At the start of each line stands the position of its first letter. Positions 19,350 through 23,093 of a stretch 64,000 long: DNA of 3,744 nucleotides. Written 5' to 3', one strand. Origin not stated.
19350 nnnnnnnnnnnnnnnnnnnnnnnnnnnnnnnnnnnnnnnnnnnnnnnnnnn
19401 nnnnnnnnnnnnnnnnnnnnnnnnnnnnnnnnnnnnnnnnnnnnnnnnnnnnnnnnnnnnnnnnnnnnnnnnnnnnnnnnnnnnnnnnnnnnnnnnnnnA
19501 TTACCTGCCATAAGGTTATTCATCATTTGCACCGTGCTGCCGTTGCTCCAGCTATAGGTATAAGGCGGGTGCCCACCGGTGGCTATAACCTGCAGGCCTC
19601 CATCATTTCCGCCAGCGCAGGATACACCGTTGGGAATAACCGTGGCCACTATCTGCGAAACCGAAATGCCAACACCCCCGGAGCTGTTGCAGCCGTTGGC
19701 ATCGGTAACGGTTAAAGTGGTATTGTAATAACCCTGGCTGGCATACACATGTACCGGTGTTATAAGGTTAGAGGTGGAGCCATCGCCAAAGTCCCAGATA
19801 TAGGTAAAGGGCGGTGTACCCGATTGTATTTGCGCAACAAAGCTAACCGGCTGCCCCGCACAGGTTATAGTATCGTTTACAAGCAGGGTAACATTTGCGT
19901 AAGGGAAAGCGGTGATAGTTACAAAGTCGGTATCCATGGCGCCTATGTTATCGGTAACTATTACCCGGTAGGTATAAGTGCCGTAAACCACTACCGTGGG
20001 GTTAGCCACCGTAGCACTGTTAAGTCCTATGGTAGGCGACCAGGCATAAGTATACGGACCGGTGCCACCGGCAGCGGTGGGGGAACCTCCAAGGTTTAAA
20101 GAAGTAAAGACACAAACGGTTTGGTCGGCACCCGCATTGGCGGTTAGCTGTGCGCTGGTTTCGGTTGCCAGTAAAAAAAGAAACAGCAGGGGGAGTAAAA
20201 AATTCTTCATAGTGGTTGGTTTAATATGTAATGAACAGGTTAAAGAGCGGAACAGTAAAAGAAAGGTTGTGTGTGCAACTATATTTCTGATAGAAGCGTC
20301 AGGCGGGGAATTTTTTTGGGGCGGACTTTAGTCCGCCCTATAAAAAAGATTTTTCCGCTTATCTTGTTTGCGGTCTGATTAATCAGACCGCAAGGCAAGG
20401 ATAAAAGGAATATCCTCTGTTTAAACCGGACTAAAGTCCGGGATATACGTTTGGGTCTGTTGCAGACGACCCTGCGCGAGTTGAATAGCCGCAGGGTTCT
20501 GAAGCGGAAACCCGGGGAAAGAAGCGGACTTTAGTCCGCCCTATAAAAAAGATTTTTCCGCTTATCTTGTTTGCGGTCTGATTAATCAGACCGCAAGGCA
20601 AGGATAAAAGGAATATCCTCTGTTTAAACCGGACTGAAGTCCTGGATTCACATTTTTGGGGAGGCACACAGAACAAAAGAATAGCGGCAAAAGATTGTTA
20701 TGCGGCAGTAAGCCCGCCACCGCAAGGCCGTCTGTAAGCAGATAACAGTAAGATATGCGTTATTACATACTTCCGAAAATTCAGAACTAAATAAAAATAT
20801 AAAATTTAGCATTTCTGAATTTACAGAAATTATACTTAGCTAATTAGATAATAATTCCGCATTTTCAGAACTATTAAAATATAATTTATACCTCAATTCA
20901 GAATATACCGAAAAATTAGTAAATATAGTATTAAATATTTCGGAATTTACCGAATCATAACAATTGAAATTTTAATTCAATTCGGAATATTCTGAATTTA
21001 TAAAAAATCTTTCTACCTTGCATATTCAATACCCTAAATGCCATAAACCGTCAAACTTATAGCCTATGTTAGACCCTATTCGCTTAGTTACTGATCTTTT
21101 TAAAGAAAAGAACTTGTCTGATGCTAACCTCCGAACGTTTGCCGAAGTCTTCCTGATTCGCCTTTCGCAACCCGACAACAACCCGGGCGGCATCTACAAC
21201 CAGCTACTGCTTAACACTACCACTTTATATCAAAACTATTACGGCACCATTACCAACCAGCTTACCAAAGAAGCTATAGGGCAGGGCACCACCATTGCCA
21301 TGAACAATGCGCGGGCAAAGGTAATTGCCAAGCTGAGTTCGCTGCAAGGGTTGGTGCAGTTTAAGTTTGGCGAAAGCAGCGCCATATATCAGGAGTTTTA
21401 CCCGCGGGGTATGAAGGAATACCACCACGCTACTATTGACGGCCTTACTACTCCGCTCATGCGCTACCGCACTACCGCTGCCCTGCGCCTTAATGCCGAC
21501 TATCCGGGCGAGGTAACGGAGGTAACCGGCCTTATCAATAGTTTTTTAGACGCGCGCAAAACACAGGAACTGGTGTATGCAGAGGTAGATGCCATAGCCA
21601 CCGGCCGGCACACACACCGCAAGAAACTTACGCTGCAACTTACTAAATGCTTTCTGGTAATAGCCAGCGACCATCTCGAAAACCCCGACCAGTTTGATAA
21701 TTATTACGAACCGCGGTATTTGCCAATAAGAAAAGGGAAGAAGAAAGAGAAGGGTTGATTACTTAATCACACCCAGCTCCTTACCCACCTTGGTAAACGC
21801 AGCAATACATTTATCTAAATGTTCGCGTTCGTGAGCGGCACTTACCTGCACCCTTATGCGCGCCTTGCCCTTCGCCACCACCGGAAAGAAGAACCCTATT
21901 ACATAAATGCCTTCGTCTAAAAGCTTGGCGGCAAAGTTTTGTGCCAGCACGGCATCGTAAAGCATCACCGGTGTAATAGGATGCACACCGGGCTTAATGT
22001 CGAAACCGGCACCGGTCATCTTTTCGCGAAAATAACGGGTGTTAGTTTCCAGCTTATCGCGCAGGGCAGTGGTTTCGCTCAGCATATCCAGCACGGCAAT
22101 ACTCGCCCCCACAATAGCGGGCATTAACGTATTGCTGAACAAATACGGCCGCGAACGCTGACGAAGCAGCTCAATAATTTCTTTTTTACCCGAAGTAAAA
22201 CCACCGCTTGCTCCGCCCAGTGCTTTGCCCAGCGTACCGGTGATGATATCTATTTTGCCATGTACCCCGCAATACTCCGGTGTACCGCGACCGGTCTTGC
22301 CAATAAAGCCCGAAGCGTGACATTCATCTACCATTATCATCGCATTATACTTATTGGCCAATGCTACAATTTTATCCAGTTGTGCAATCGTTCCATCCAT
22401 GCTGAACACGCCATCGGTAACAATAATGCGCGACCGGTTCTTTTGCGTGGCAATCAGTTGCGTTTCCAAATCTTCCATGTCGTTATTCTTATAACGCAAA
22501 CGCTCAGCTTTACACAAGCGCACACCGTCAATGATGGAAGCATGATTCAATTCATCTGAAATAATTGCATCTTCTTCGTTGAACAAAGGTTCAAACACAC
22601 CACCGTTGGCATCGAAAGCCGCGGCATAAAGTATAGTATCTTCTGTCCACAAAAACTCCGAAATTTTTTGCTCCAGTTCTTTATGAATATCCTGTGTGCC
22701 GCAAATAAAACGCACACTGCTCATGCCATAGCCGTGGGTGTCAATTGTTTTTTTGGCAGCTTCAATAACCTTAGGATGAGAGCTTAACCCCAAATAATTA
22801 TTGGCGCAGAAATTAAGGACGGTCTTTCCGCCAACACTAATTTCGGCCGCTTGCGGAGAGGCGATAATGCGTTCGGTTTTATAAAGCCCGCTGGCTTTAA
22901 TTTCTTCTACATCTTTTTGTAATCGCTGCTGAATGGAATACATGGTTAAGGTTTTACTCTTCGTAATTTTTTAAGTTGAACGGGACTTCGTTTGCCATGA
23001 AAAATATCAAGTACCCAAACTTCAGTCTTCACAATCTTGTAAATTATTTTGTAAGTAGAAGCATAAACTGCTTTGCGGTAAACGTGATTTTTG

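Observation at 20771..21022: Six 17-mers with TTCNGAA half-sites phased at exactly 42 bp in a very AT-rich tract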

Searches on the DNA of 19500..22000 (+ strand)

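Call 10: search_rna_families(source=window, start=19500, end=22000, threshold=evalue, max_evalue=1)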
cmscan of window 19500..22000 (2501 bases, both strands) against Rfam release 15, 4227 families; matches with E-value up to 1: 0.
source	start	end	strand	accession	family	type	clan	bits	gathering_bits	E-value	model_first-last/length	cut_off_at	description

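Call 54: search_rna_families(sources=[L078, L106, L087, L030, L042, L009, L024, L049], threshold=evalue, max_evalue=0.1)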
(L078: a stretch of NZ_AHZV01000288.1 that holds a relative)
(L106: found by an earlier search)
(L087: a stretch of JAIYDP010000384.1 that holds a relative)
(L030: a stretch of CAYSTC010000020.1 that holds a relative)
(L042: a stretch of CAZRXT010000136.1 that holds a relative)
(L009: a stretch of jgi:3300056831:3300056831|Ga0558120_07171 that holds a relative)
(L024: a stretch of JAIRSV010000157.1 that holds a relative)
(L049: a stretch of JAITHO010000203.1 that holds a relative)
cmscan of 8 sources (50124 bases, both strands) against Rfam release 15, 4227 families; matches with E-value up to 0.1: 1.
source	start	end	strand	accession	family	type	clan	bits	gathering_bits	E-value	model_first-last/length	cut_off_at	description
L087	6217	6288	-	RF00005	tRNA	Gene; tRNA;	CL00001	62.1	29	3.7e-11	1-71/71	no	tRNA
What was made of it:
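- On Known structured RNA (Rfam 15): No hit at E <= 1 in 19500-22000, and none at the arrays of 8 other loci at E <= 0.1 (calls 10, 54).
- No Rfam family matches (calls 10, 54).
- Tried and rejected: Rfam: scans of the window region and of eight other array loci found nothing at the arrays (calls 10, 54).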

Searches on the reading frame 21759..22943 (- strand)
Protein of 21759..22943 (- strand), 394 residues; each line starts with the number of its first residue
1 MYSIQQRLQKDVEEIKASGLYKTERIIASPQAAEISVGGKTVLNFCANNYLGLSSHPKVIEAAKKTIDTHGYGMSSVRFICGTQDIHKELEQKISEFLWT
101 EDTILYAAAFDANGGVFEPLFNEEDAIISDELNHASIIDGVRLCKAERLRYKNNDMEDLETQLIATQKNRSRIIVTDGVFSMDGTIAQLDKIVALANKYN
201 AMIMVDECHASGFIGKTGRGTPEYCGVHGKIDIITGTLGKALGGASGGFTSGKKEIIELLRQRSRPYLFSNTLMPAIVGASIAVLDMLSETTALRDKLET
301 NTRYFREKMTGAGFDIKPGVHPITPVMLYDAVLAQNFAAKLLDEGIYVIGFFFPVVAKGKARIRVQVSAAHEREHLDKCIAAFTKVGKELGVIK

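Call 9: search_protein_families(library=pfam, proteins=[window:21759-22943:-], max_evalue=0.01)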
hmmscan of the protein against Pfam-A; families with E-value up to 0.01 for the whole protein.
window:21759-22943:- (394 aa): 4 families
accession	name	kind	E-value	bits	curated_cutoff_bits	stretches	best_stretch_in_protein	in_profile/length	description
PF00155.27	Aminotran_1_2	-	1e-63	216.1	19.7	1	41-382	2-360/361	Aminotransferase class I and II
PF00202.27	Aminotran_3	-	6.4e-05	22.3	30.5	1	189-313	213-330/403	Aminotransferase class-III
PF00266.25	Aminotran_5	-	0.00012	21.6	21.5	1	83-210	41-179/371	Aminotransferase class-V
PF00464.25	SHMT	-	0.00035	19.7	27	1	155-260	157-252/399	Serine hydroxymethyltransferase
